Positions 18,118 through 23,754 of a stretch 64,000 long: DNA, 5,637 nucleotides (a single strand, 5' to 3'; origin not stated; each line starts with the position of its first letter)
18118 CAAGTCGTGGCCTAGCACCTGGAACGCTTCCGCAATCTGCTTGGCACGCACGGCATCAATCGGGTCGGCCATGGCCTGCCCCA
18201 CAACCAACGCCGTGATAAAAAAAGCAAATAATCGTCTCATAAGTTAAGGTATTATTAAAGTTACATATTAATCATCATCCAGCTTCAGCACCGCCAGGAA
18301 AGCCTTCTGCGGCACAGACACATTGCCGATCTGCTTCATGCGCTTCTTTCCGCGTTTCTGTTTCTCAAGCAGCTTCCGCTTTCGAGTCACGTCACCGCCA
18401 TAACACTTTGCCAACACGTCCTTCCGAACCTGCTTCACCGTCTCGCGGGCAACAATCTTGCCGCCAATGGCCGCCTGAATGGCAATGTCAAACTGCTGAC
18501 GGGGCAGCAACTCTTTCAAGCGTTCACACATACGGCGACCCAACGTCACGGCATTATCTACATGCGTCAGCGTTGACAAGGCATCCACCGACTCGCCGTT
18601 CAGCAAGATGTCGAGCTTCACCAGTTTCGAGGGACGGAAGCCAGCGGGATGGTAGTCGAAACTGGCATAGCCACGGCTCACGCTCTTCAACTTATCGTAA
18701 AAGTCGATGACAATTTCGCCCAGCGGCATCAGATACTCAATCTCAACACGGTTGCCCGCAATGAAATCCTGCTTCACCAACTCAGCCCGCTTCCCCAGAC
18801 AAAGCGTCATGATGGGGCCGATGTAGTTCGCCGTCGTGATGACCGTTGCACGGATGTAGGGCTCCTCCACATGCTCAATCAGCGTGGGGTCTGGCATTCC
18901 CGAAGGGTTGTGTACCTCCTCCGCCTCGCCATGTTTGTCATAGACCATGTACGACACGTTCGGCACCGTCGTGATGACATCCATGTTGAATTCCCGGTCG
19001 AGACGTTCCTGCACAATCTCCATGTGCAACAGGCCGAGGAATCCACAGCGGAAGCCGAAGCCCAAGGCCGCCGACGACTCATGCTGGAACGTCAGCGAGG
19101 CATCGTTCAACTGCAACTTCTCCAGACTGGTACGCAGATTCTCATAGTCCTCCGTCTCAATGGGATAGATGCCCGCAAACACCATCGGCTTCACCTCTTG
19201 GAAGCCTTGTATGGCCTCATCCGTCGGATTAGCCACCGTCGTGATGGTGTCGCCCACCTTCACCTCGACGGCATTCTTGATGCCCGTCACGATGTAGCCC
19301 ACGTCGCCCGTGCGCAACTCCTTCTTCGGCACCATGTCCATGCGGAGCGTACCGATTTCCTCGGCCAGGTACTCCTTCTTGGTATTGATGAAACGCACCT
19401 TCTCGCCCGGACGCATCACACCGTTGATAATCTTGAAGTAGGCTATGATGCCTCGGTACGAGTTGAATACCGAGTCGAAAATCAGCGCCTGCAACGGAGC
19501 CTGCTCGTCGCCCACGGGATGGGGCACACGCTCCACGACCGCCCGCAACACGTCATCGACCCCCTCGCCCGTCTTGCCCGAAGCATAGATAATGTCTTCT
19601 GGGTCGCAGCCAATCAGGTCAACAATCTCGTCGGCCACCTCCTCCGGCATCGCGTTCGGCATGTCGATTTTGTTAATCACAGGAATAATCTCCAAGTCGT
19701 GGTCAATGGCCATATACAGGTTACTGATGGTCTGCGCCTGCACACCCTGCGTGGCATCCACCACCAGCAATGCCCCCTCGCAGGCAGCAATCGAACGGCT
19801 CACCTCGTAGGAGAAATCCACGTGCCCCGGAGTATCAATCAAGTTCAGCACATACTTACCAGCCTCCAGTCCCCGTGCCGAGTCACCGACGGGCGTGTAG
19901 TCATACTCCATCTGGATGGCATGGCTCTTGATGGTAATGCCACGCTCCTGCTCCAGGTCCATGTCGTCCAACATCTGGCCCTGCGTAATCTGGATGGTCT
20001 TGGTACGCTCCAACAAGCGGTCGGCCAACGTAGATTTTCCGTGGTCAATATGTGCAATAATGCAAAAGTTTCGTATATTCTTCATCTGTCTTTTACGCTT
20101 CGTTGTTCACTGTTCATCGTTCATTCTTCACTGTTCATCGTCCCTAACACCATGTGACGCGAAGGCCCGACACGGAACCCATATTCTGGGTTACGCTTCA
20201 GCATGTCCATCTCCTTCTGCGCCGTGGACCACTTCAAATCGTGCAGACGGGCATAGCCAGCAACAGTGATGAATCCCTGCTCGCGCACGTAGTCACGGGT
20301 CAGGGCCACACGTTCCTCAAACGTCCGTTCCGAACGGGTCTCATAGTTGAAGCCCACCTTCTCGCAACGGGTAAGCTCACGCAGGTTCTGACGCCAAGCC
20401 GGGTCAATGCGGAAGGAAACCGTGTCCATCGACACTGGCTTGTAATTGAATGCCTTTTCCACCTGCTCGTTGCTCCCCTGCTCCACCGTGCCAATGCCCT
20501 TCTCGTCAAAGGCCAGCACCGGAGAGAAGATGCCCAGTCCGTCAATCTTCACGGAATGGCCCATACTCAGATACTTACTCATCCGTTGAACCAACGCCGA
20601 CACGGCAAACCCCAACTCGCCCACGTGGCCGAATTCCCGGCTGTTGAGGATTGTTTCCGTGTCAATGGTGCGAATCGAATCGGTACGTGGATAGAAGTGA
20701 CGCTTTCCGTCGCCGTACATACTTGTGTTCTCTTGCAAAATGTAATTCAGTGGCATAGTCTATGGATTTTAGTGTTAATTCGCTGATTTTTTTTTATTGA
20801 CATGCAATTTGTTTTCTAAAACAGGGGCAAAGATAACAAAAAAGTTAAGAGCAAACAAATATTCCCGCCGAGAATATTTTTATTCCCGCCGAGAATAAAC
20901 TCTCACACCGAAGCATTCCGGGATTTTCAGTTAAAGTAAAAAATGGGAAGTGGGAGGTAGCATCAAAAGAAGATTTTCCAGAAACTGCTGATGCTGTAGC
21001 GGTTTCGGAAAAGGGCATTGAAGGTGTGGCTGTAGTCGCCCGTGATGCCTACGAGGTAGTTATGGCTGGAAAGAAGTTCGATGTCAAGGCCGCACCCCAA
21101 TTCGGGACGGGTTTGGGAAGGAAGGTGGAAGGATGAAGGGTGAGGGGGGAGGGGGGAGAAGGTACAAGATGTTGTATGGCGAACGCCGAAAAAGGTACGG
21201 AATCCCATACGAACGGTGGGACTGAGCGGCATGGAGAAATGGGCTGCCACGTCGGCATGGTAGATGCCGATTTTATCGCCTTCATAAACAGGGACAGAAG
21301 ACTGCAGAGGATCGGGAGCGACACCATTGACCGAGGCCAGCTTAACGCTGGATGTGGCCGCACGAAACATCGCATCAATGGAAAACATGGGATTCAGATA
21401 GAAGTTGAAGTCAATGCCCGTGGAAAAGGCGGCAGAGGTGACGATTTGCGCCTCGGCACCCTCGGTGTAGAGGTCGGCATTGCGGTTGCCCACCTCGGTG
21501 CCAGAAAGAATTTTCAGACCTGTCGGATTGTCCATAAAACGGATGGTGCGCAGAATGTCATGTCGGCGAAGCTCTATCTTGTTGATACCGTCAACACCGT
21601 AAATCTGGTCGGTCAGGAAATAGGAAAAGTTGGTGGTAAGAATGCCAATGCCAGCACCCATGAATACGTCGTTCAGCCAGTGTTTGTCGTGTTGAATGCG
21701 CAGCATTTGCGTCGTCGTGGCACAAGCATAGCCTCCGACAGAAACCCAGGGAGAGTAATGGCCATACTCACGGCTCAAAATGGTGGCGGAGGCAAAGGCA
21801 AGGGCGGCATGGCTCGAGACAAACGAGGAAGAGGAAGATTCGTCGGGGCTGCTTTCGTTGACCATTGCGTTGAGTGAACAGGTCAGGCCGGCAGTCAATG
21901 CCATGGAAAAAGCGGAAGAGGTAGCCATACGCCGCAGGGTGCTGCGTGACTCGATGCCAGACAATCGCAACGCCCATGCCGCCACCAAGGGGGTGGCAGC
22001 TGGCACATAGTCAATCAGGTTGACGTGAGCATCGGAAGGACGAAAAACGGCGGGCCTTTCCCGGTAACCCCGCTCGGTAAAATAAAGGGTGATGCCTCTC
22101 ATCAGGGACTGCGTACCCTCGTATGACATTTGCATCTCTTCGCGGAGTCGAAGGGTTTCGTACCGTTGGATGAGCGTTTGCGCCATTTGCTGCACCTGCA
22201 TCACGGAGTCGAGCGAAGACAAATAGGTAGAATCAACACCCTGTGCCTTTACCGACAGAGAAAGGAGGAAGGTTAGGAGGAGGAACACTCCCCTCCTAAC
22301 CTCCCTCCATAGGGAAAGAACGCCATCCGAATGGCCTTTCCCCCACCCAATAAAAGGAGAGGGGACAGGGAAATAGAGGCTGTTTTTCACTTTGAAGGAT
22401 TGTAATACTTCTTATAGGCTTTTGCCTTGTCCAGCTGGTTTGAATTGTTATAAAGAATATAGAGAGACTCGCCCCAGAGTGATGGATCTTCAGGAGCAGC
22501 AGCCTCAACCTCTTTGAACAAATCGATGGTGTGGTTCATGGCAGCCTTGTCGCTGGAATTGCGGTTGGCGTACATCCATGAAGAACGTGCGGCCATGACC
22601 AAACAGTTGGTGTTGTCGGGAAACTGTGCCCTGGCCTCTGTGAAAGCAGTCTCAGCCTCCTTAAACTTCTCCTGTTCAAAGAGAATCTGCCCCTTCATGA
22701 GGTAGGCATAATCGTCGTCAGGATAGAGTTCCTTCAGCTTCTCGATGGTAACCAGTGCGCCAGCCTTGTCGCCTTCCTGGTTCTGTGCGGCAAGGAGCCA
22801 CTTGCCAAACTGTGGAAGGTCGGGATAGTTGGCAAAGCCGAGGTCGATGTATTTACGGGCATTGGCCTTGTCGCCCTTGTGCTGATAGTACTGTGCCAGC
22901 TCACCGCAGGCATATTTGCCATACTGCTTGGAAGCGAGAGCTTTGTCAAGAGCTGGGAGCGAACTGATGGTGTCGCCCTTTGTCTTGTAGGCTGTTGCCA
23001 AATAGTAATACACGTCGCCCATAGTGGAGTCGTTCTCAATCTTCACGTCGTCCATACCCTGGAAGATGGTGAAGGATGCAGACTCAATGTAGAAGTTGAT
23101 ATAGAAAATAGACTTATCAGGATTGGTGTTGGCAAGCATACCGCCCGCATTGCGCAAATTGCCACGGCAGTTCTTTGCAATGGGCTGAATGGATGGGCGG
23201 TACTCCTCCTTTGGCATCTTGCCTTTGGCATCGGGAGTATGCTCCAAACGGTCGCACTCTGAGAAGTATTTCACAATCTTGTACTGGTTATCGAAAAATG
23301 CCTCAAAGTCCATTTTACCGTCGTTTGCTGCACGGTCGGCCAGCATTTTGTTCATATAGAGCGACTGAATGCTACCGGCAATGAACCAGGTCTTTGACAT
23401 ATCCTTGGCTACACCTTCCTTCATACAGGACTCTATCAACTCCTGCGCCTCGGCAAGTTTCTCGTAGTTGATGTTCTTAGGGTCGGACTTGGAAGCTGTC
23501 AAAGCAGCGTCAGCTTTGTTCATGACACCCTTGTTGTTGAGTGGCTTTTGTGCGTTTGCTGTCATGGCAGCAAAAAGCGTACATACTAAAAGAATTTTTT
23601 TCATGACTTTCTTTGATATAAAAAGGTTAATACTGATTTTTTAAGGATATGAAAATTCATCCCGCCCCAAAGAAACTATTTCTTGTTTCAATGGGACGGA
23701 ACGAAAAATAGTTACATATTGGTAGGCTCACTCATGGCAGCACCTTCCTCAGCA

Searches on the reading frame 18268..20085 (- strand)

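Call 63: search_protein_families(library=pfam, proteins=[window:18268-20085:-], max_evalue=0.00001)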
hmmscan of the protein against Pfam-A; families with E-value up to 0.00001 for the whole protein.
window:18268-20085:- (605 aa): 5 families
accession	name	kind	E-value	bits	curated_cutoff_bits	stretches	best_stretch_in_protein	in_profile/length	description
PF00009.33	GTP_EFTU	-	4.1e-55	186.7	26.5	1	2-188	1-187/188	Elongation factor Tu GTP binding domain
PF06421.17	LepA_C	-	2.7e-49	166.2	29.7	1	495-601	1-107/107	GTP-binding protein LepA C-terminus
PF00679.30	EFG_C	-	1.3e-18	67.3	27.9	1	406-492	2-87/89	Elongation factor G C-terminus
PF03144.31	GTP_EFTU_D2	-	1.9e-12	47.9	30.3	1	212-282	1-73/73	Elongation factor Tu domain 2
PF14492.12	EFG_III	-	1.3e-06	28.8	27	1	299-372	3-73/75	Elongation Factor G, domain III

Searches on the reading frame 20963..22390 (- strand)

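Call 63: search_protein_families(library=pfam, proteins=[window:20963-22390:-], max_evalue=0.00001)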
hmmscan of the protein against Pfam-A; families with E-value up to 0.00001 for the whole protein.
window:20963-22390:- (475 aa): 1 family
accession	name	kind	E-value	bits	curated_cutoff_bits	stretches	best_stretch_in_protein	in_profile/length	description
PF01569.27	PAP2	-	1.5e-07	31.7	27.2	1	182-259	43-124/130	PAP2 superfamily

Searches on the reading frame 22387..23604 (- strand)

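Call 63: search_protein_families(library=pfam, proteins=[window:22387-23604:-], max_evalue=0.00001)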
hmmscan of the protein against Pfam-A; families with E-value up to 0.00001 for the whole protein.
window:22387-23604:- (405 aa): 4 families
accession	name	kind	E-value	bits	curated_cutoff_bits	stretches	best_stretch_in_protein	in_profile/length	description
PF13428.12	TPR_14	-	7.5e-11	42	23.5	0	300-340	3-43/44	Tetratricopeptide repeat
PF07719.23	TPR_2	-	6.1e-09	35.8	27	0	299-331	2-34/34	Tetratricopeptide repeat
PF14559.12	TPR_19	-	6.3e-07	30.1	25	0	308-340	1-33/68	Tetratricopeptide repeat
PF13174.12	TPR_6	-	4.2e-06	27.5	26.3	0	299-330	1-32/33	Tetratricopeptide repeat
